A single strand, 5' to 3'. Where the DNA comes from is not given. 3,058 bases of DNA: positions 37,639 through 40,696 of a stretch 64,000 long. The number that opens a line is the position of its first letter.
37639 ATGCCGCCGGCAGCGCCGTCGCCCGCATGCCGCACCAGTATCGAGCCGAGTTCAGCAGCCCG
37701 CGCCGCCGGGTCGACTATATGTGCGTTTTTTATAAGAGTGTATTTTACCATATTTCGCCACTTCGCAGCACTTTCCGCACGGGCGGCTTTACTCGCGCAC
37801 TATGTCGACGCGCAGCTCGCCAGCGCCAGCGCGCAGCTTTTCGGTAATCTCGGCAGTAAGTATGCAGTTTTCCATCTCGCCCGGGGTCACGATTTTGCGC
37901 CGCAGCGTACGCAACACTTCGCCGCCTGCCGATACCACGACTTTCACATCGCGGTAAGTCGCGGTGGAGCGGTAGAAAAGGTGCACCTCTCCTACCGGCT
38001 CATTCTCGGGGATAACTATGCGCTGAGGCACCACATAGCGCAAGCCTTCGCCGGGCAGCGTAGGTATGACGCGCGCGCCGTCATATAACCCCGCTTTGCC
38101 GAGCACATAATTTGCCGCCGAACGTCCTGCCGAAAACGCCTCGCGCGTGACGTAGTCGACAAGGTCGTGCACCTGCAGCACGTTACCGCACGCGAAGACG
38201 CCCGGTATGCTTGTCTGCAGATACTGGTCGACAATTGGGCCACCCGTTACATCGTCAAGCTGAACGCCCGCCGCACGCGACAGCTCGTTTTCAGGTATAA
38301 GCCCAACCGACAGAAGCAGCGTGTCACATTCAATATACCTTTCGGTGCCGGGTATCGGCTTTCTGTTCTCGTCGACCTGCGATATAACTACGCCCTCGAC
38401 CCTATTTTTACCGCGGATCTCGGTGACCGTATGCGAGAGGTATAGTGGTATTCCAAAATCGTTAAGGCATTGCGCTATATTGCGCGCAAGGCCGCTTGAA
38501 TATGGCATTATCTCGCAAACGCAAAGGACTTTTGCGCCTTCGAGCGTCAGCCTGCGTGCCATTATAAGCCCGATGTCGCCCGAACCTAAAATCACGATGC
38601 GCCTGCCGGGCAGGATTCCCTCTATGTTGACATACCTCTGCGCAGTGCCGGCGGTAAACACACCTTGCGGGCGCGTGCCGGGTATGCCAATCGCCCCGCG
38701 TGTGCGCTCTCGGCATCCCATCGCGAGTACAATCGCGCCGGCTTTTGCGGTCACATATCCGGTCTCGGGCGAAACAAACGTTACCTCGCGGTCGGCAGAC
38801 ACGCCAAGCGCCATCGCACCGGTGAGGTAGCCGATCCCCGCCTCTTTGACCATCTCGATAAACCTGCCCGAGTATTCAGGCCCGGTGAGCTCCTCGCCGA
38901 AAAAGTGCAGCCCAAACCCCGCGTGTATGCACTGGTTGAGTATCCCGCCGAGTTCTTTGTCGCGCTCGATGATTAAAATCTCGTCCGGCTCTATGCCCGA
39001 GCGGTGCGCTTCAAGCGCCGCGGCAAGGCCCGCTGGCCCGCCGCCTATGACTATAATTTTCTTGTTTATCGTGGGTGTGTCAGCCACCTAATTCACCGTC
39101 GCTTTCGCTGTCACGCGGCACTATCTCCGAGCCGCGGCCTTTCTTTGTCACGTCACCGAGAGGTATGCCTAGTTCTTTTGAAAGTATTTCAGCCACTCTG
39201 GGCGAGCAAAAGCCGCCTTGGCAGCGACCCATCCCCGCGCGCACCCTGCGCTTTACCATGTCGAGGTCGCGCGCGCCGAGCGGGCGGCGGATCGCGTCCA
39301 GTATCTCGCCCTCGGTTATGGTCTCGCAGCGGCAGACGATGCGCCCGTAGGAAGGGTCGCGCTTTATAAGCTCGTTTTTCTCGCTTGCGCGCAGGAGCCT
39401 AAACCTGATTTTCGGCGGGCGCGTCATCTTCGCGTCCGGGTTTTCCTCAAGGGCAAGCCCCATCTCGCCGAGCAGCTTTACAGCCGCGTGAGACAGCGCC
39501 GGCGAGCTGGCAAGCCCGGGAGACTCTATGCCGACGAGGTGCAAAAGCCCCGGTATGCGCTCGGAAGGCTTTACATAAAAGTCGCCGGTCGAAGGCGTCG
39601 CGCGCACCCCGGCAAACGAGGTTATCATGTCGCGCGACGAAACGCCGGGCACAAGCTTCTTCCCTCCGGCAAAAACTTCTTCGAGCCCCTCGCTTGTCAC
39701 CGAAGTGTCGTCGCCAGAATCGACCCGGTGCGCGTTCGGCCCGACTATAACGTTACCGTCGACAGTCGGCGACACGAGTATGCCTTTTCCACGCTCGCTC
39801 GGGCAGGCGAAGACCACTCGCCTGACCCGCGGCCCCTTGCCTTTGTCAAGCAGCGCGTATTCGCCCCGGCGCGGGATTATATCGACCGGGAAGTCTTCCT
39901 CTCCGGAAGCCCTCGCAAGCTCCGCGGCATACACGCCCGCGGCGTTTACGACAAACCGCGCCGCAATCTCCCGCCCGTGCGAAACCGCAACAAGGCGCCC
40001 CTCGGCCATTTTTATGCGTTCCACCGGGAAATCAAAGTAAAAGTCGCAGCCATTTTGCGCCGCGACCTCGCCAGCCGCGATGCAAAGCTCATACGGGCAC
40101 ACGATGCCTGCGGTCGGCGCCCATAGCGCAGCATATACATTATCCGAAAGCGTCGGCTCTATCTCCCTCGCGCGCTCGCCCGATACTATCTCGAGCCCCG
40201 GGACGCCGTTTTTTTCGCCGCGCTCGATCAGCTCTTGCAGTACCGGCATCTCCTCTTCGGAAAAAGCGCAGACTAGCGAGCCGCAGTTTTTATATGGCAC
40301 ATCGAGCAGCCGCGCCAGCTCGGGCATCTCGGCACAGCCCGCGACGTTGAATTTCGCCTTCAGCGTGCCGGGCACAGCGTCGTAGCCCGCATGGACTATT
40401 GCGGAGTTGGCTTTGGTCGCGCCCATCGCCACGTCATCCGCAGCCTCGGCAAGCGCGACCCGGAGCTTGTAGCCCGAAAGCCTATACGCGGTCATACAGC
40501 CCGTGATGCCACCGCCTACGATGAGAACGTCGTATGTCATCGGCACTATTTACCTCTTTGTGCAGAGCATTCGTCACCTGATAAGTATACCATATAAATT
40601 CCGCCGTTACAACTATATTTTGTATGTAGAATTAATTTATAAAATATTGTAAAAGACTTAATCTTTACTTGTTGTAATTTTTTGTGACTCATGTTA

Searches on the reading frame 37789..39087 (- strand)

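Call 7: search_protein_families(library=pfam, proteins=[window:37789-39087:-], max_evalue=0.001)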
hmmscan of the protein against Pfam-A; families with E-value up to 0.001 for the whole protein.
window:37789-39087:- (432 aa): 10 families
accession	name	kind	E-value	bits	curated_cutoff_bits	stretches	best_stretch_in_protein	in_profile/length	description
PF07992.20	Pyr_redox_2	-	2.6e-35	122.7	26.1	1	10-308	2-282/291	Pyridine nucleotide-disulphide oxidoreductase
PF00070.33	Pyr_redox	-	7.5e-09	36.4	22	1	163-236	1-80/82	Pyridine nucleotide-disulphide oxidoreductase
PF12831.13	FAD_oxidored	-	2.2e-08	34.3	27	1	11-50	2-38/416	FAD dependent oxidoreductase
PF03486.20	HI0933_like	-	3.3e-08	33.7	50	1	10-47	2-36/244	HI0933-like protein Rossmann domain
PF13450.12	NAD_binding_8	-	1.9e-07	31.7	21.9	1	13-49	1-34/68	NAD(P)-binding Rossmann-like domain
PF00890.30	FAD_binding_2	-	2.3e-07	30.8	20.4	1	11-48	2-36/414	FAD binding domain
PF01266.30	DAO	-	5.6e-06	26.6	27.9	1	10-47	1-35/353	FAD dependent oxidoreductase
PF13738.12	Pyr_redox_3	-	1.6e-05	24.8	30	1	12-44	1-31/305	Pyridine nucleotide-disulphide oxidoreductase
PF01494.25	FAD_binding_3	-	3.5e-05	23.6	22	0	10-44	3-34/349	FAD binding domain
PF03807.23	F420_oxidored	-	0.00092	20.2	21.6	0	163-194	1-33/94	NADP oxidoreductase coenzyme F420-dependent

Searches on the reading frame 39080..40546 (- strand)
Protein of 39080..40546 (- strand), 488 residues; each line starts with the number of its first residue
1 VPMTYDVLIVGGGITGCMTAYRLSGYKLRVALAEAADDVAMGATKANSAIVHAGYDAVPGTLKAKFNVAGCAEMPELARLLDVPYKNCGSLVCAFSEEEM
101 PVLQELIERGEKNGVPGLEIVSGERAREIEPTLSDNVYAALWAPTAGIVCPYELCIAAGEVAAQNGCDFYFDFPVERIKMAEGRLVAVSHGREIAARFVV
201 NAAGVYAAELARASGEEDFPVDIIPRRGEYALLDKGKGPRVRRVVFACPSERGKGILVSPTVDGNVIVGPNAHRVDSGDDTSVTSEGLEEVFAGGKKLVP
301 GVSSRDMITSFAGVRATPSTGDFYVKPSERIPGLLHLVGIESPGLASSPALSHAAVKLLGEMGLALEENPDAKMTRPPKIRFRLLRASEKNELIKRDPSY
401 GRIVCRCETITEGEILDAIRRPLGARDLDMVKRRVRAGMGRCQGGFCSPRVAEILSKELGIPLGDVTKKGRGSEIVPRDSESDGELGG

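Call 7: search_protein_families(library=pfam, proteins=[window:39080-40546:-], max_evalue=0.001)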
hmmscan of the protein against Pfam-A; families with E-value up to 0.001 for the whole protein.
window:39080-40546:- (488 aa): 6 families
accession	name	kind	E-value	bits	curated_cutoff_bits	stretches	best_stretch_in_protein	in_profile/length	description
PF01266.30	DAO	-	2.5e-71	241.5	27.9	1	6-356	1-351/353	FAD dependent oxidoreductase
PF04324.20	Fer2_BFD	-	8.1e-15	55.3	26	1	403-456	1-49/50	BFD-like [2Fe-2S] binding domain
PF05834.18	Lycopene_cycl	-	1.4e-05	24.8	23.4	0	6-43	1-40/380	Lycopene cyclase protein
PF13450.12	NAD_binding_8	-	1.6e-05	25.5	21.9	1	9-44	1-36/68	NAD(P)-binding Rossmann-like domain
PF07992.20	Pyr_redox_2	-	7.6e-05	22.7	26.1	0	7-51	145-189/291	Pyridine nucleotide-disulphide oxidoreductase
PF00890.30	FAD_binding_2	-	0.00031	20.5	20.4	1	6-207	1-205/414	FAD binding domain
